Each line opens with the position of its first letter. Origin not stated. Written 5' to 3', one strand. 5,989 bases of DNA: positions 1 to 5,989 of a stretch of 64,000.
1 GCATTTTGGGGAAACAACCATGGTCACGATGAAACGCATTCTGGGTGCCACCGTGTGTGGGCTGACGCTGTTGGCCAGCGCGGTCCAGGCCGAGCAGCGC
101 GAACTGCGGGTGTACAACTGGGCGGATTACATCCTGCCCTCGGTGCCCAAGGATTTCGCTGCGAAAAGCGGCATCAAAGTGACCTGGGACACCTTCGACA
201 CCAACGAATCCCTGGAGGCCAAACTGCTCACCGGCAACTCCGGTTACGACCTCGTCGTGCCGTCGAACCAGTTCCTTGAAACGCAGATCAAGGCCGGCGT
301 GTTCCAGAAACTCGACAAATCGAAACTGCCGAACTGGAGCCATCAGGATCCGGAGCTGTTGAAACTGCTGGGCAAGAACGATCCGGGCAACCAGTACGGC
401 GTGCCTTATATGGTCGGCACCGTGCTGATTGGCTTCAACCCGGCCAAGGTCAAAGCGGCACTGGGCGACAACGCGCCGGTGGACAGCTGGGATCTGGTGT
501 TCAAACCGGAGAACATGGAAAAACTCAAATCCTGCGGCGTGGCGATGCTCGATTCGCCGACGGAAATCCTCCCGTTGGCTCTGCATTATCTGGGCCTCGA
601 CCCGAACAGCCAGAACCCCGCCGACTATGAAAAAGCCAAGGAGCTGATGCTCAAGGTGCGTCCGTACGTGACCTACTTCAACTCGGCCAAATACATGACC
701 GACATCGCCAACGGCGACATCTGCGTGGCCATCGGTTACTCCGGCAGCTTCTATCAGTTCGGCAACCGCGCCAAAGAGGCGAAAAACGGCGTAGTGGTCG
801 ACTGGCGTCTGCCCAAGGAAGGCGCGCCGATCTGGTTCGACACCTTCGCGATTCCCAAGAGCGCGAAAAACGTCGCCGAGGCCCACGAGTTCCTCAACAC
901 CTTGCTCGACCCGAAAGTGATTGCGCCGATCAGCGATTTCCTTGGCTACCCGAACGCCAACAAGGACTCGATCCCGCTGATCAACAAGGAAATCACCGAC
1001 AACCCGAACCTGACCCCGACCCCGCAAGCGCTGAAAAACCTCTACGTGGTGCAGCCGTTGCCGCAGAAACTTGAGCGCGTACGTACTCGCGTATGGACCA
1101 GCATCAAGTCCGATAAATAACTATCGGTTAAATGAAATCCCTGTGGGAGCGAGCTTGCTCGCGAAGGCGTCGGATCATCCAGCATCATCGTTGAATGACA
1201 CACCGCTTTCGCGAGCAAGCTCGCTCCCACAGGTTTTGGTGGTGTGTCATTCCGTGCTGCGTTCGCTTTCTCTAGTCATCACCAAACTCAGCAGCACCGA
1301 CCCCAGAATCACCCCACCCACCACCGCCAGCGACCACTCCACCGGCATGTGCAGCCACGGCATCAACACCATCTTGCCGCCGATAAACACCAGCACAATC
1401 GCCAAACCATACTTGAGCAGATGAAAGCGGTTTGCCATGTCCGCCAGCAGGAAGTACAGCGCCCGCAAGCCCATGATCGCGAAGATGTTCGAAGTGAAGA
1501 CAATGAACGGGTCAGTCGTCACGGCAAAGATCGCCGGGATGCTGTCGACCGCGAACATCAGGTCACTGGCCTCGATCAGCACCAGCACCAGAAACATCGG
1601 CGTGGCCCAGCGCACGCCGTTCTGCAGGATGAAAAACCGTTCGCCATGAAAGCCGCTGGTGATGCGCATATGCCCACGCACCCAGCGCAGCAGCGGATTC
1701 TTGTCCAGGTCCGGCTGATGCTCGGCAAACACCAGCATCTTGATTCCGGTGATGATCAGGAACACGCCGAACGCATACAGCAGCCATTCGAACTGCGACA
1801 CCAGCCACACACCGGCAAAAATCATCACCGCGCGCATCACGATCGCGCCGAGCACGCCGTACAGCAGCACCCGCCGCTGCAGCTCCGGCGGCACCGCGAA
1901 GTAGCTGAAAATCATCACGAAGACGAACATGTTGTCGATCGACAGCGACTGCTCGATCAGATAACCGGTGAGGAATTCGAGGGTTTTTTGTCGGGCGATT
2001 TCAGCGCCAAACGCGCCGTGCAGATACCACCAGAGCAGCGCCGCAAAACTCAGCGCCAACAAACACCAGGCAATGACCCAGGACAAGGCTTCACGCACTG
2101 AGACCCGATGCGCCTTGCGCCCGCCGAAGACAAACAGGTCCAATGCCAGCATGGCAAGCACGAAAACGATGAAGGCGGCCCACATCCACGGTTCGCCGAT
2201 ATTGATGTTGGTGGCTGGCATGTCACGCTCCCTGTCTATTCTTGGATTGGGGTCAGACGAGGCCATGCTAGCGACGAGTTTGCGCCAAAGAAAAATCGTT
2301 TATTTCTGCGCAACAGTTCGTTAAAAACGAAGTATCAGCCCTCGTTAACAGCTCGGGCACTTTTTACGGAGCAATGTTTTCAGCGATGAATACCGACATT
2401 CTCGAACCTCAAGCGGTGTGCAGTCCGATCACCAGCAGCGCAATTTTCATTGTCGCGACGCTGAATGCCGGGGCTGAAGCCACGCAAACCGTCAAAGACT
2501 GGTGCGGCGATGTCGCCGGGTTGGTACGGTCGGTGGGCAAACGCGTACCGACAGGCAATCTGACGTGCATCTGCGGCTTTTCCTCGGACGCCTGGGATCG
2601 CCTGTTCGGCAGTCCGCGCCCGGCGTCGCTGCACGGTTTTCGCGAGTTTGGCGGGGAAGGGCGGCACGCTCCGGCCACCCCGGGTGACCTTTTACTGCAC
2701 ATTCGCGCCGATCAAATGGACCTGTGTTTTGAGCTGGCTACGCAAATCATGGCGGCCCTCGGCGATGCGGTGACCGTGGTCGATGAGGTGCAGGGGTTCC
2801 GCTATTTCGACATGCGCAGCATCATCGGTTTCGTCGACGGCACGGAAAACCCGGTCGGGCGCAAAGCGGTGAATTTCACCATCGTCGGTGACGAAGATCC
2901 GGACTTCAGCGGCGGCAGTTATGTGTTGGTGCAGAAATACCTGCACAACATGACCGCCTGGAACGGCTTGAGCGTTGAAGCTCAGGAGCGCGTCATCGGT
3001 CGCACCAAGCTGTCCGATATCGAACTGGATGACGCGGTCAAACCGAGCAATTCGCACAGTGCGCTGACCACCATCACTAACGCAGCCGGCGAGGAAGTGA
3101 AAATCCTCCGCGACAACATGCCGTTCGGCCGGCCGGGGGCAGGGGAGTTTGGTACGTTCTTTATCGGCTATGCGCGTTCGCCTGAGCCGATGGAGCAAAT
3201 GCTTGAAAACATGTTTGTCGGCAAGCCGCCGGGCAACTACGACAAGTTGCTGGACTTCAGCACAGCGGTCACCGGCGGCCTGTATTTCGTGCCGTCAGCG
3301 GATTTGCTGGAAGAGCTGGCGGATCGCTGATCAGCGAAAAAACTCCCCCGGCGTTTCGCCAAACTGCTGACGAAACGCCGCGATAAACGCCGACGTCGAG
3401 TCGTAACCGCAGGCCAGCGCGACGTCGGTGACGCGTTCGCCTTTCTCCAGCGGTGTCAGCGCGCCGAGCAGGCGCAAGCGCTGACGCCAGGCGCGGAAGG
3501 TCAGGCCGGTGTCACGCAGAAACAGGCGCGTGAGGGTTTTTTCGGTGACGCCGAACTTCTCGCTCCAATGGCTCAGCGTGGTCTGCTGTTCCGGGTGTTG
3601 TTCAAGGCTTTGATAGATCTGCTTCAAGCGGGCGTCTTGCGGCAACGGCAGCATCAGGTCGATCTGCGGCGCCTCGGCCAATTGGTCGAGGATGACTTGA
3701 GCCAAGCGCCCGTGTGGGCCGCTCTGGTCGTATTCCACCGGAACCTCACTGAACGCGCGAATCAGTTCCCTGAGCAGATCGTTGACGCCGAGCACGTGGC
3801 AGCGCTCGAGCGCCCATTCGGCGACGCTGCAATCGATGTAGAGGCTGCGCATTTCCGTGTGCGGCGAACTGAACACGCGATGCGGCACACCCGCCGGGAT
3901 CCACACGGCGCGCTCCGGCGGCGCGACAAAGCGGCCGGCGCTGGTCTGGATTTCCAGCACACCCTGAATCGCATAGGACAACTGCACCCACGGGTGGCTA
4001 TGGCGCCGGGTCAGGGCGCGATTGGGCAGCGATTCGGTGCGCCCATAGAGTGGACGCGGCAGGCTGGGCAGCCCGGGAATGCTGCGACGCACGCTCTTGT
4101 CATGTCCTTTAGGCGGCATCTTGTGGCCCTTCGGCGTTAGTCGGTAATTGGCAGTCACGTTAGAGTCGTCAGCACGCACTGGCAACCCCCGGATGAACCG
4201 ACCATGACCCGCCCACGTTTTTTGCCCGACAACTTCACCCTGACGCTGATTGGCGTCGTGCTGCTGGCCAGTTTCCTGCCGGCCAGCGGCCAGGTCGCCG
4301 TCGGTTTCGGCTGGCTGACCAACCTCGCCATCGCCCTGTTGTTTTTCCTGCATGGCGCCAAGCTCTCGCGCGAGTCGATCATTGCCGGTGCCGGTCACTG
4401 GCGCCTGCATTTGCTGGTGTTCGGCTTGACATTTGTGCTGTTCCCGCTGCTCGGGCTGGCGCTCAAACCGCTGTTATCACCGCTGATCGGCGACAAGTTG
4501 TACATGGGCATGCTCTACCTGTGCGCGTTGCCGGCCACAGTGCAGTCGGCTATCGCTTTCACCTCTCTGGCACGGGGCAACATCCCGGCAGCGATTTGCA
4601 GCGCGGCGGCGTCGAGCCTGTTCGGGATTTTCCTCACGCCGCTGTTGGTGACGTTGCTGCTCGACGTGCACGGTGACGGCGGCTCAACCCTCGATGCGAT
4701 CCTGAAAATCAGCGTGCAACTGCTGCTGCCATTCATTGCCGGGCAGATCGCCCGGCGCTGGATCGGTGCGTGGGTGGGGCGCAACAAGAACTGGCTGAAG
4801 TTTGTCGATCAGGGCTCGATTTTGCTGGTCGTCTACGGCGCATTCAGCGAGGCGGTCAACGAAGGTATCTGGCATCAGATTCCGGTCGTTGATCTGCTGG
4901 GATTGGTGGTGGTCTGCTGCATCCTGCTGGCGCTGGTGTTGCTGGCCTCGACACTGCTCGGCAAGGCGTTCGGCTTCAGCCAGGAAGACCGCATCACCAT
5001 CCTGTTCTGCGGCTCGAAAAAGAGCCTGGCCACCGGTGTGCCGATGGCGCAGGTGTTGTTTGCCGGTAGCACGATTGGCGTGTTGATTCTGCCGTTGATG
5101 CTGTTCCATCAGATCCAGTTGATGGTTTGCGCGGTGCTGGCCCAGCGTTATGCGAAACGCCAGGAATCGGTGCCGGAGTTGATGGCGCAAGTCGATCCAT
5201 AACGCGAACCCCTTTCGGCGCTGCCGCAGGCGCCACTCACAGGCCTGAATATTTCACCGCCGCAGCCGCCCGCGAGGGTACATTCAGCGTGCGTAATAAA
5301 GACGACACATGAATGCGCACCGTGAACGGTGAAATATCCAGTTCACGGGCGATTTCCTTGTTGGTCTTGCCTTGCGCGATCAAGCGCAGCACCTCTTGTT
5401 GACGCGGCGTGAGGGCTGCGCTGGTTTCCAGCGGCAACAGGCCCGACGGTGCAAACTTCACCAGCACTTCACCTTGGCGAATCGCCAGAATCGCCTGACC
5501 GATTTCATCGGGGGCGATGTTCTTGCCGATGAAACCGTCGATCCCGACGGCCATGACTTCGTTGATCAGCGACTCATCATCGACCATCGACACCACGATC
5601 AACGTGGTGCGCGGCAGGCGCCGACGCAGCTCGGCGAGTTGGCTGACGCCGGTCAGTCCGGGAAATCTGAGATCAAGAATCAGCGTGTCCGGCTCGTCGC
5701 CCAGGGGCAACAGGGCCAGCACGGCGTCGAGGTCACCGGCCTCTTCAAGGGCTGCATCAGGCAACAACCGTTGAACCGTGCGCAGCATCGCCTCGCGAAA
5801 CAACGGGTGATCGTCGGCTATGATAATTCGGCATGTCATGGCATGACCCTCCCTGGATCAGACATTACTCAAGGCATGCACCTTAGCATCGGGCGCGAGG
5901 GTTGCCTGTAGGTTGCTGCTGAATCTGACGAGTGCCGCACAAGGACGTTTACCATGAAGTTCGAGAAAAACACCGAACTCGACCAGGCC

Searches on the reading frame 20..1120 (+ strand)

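Call 24: search_protein_families(library=pfam, proteins=[window:20-1120:+], max_evalue=1e-8)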
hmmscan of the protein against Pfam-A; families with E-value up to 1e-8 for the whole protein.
window:20-1120:+ (366 aa): 3 families
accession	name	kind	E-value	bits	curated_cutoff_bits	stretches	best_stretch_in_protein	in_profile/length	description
PF13416.11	SBP_bac_8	-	2.7e-29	103.3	27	1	44-332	4-278/279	Bacterial extracellular solute-binding protein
PF01547.30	SBP_bac_1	-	4e-18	66.9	26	1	39-300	11-305/307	Bacterial extracellular solute-binding protein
PF13343.11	SBP_bac_6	-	5e-12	46.3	24.6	1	77-316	5-223/245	Bacterial extracellular solute-binding protein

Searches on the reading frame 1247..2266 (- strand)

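Call 24: search_protein_families(library=pfam, proteins=[window:1247-2266:-], max_evalue=1e-8)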
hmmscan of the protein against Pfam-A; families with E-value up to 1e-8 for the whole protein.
window:1247-2266:- (339 aa): 1 family
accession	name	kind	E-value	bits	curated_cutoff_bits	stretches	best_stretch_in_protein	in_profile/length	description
PF03741.22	TerC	-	3.1e-54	183.9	27.8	1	99-301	1-176/178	Integral membrane protein TerC family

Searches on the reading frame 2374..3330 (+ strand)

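Call 24: search_protein_families(library=pfam, proteins=[window:2374-3330:+], max_evalue=1e-8)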
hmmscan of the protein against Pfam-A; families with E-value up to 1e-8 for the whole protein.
window:2374-3330:+ (318 aa): 2 families
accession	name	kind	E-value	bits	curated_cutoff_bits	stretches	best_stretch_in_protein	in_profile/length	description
PF20628.3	Dyp_perox_C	-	2.1e-57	194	20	1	147-310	2-165/166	Dyp-type peroxidase, C-terminal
PF04261.18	Dyp_perox_N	-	1.4e-34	119.6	20.4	1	13-143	2-146/146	Dyp-type peroxidase, N-terminal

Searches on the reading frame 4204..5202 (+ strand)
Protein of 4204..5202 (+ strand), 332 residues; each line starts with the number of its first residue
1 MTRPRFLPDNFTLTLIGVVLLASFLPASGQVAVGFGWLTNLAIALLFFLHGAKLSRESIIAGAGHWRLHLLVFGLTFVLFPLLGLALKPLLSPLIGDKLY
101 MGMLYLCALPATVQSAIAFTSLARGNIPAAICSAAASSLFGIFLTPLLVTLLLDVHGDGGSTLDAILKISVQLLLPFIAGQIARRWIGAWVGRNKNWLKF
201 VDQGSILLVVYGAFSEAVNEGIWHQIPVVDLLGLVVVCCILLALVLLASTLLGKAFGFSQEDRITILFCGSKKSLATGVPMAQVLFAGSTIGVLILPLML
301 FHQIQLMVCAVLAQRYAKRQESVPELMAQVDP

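Call 24: search_protein_families(library=pfam, proteins=[window:4204-5202:+], max_evalue=1e-8)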
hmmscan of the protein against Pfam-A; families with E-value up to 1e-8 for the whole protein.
window:4204-5202:+ (332 aa): 2 families
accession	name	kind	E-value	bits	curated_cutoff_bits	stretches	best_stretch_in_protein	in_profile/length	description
PF13593.11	SBF_like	-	7.8e-105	351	25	1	9-318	1-313/313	SBF-like CPA transporter family (DUF4137)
PF01758.21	SBF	-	6.9e-12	45.9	24.3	1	42-213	3-177/191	Sodium Bile acid symporter family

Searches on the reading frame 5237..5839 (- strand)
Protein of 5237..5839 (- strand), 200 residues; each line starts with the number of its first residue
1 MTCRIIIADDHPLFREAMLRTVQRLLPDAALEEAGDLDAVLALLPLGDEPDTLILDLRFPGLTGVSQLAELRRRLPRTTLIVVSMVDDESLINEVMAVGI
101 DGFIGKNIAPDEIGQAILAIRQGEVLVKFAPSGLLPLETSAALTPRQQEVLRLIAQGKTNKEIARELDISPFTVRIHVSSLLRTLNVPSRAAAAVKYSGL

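Call 24: search_protein_families(library=pfam, proteins=[window:5237-5839:-], max_evalue=1e-8)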
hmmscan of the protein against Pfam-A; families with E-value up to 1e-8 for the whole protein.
window:5237-5839:- (200 aa): 2 families
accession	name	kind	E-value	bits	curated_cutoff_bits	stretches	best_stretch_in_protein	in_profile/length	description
PF00196.25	GerE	-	2.9e-20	72.1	23.5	1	142-195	2-55/57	Bacterial regulatory proteins, luxR family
PF00072.30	Response_reg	-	7.5e-18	65.2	30.2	1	5-117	1-110/111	Response regulator receiver domain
